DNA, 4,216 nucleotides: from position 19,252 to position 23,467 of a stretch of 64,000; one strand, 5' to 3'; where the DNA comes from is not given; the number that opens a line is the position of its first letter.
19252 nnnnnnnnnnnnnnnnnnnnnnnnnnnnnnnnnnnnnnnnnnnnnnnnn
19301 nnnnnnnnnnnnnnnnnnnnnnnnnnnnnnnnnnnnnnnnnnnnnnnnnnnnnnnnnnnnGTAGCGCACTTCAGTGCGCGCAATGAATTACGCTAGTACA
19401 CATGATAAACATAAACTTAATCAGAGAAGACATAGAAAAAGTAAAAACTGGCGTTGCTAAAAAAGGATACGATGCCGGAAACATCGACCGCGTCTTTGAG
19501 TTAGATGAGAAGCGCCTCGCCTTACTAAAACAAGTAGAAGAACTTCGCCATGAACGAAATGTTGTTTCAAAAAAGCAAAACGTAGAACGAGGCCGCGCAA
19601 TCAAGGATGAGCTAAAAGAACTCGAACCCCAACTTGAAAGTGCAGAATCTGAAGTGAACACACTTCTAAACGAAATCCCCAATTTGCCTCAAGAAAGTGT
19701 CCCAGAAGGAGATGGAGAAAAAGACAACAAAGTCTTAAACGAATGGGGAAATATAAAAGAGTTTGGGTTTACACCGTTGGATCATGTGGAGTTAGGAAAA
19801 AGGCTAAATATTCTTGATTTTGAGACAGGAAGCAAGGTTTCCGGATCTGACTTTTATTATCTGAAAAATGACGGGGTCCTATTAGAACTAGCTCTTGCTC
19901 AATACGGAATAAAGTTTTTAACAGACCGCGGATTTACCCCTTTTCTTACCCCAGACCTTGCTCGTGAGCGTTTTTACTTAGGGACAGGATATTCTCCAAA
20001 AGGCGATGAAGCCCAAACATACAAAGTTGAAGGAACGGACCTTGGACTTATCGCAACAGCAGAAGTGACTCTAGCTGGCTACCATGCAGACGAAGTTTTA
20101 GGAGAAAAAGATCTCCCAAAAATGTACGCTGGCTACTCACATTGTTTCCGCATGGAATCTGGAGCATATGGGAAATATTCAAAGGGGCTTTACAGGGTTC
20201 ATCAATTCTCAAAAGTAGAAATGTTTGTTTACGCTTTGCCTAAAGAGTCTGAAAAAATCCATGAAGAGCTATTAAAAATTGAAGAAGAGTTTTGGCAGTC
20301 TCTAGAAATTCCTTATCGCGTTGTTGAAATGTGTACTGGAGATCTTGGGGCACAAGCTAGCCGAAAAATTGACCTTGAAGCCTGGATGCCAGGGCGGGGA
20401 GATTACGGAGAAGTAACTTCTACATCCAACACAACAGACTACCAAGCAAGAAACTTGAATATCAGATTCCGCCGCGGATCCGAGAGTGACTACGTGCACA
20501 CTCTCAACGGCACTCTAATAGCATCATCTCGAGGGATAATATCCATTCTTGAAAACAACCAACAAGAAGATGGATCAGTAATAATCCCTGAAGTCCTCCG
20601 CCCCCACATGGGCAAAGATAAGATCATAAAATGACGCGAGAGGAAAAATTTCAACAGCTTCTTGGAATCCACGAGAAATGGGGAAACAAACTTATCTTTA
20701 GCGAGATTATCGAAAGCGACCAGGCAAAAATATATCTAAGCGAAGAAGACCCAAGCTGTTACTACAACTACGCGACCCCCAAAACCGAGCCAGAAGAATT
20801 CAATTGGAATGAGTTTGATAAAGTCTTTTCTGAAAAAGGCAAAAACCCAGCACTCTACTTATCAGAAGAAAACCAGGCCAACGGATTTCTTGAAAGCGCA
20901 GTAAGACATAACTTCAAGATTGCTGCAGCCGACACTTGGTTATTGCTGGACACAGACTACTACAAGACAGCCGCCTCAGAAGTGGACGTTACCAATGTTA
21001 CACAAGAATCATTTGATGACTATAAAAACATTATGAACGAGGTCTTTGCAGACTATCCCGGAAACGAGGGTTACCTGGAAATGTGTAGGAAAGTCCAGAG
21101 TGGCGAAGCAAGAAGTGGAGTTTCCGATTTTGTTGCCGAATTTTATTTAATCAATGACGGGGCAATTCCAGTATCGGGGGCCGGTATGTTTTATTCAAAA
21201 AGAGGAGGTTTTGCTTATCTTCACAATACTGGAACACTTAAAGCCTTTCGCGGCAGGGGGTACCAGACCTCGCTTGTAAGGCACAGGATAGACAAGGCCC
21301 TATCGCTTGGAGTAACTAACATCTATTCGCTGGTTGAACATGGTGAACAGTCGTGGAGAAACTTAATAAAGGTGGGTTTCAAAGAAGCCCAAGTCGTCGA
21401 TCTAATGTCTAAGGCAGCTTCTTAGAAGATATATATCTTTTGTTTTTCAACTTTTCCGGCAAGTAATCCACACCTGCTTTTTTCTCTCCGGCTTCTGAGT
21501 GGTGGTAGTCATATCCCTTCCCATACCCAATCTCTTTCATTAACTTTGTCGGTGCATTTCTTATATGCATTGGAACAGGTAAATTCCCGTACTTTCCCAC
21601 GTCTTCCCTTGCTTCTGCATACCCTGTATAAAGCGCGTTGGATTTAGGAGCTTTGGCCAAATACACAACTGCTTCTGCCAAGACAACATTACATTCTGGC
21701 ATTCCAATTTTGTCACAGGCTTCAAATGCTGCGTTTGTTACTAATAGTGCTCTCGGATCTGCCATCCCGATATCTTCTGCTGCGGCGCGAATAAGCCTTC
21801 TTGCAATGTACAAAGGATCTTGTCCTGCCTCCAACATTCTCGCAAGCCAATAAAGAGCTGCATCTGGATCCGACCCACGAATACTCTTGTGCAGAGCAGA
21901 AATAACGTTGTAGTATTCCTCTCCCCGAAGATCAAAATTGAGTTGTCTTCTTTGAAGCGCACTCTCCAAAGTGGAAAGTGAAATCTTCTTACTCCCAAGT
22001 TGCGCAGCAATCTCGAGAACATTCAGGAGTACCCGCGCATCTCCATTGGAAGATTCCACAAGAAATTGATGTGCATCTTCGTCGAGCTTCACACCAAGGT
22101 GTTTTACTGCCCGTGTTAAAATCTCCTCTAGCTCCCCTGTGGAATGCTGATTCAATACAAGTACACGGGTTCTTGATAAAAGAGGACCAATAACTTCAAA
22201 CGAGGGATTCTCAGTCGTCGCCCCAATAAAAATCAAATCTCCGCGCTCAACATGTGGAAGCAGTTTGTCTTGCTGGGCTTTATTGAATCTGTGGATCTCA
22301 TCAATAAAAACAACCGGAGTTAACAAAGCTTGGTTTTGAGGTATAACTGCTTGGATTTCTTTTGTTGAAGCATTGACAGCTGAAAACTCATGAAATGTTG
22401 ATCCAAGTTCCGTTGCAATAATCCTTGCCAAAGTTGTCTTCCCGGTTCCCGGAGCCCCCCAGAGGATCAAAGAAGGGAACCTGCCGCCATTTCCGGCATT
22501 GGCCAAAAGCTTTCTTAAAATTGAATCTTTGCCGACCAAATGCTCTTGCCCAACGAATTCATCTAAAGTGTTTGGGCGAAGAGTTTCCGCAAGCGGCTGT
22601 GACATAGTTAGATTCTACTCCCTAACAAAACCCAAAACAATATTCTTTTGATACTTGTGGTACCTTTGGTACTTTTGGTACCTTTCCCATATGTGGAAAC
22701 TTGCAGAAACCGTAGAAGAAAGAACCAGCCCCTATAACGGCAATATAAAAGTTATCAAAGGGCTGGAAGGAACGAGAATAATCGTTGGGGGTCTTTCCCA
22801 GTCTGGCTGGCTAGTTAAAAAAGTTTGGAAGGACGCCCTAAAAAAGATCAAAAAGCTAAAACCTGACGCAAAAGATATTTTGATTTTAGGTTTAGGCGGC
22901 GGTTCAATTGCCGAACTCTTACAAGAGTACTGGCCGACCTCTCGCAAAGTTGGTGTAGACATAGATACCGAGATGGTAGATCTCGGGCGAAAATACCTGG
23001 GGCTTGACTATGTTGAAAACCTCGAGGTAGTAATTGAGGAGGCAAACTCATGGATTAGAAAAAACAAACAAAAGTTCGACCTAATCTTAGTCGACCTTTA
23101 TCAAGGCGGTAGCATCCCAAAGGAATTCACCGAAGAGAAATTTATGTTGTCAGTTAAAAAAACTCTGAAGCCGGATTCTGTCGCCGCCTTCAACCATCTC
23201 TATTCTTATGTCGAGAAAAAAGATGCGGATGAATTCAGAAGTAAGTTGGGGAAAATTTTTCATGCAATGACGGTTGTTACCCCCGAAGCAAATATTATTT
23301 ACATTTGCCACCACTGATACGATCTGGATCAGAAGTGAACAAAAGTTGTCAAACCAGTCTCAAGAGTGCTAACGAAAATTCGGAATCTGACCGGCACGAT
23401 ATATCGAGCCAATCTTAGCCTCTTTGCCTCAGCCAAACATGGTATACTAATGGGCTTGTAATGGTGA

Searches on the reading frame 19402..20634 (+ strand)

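Call 37: search_protein_families(library=pfam, proteins=[window:19402-20634:+], max_evalue=0.001)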
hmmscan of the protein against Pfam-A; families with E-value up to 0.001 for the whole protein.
window:19402-20634:+ (410 aa): 2 families
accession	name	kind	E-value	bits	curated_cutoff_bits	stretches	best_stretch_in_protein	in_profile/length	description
PF00587.30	tRNA-synt_2b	-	9.5e-32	110.9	29.3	1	211-386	8-179/179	tRNA synthetase class II core domain (G, H, P, S and T)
PF02403.27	Seryl_tRNA_N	-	2.2e-18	66.9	28.2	1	1-96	1-108/108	Seryl-tRNA synthetase N-terminal domain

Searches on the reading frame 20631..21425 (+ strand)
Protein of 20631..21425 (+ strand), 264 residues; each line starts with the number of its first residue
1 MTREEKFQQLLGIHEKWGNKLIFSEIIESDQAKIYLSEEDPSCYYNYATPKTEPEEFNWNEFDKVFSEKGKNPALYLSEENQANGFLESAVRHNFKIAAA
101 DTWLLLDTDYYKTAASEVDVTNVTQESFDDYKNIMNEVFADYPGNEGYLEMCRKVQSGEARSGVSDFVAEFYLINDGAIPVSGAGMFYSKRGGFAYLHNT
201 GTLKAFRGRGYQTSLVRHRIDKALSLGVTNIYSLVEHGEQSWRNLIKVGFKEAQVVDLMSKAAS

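Call 37: search_protein_families(library=pfam, proteins=[window:20631-21425:+], max_evalue=0.001)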
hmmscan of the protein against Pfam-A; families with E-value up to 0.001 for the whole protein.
window:20631-21425:+ (264 aa): 1 family
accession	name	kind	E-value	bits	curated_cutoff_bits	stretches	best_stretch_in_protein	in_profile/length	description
PF00583.31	Acetyltransf_1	-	2.1e-05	25.2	20.7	1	176-250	41-116/116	Acetyltransferase (GNAT) family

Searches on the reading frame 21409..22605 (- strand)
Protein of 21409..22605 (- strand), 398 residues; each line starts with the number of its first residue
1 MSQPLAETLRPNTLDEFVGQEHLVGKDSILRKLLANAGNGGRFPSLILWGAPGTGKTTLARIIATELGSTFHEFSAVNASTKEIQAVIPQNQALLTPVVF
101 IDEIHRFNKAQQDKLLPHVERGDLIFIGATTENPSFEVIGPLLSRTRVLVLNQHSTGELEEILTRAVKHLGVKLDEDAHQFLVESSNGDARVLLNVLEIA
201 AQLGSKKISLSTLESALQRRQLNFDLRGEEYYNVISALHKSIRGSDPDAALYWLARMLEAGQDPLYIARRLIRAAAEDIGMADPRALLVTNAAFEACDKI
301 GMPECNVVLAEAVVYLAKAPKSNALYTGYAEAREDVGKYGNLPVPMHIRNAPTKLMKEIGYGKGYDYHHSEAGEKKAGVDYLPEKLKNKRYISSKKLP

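Call 37: search_protein_families(library=pfam, proteins=[window:21409-22605:-], max_evalue=0.001)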
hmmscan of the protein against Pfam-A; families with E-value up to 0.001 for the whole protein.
window:21409-22605:- (398 aa): 13 families
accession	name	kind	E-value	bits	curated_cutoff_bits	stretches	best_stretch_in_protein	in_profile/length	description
PF12002.13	MgsA_C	-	3.8e-62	209.5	27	1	244-394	1-150/167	MgsA AAA+ ATPase C terminal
PF16193.11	AAA_assoc_2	-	2.5e-23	82.6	34.3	1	171-243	4-81/81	AAA C-terminal domain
PF05496.18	RuvB_N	-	1.1e-16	61.5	27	1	9-124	1-113/159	Holliday junction DNA helicase RuvB P-loop domain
PF00004.35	AAA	-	4.6e-16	59.9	21.2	1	46-146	1-123/131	ATPase family associated with various cellular activities (AAA)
PF13191.12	AAA_16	-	2.1e-06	28.8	32.6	1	23-70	2-51/167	AAA ATPase domain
PF20720.3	nSTAND3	-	5.5e-06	26.6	27.2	1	46-104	20-74/155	Novel STAND NTPase 3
PF07728.20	AAA_5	-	9.4e-06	26.1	22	1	46-125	2-96/139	AAA domain (dynein-related subfamily)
PF00158.32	Sigma54_activat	-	1.9e-05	24.9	20.2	0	98-133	96-131/168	Sigma-54 interaction domain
PF13401.12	AAA_22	-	3.4e-05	24.6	27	0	45-74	7-39/130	AAA domain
PF13173.12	AAA_14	-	9.8e-05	22.8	27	1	45-112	4-79/129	AAA domain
PF06068.19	TIP49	-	0.00022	20.9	23.8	1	15-80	24-86/347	TIP49 P-loop domain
PF13245.12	AAA_19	-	0.00029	21.5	25.1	0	46-73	14-41/134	AAA domain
PF13238.12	AAA_18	-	0.00031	21.6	29.4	0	47-167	2-93/128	AAA domain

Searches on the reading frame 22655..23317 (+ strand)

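Call 37: search_protein_families(library=pfam, proteins=[window:22655-23317:+], max_evalue=0.001)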
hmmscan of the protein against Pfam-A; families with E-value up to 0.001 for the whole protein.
window:22655-23317:+ (220 aa): 4 families
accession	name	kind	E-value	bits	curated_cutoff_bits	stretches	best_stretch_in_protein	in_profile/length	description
PF01564.23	Spermine_synth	-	3.4e-14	53.3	22.9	1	68-208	15-162/186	Spermine/spermidine synthase domain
PF13649.12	Methyltransf_25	-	7.3e-07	30.2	27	1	75-146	1-70/97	Methyltransferase domain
PF13847.12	Methyltransf_31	-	3.1e-06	27.4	27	1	77-183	9-113/145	Methyltransferase domain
PF08241.18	Methyltransf_11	-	0.00075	20.5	21.2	0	78-147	3-67/95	Methyltransferase domain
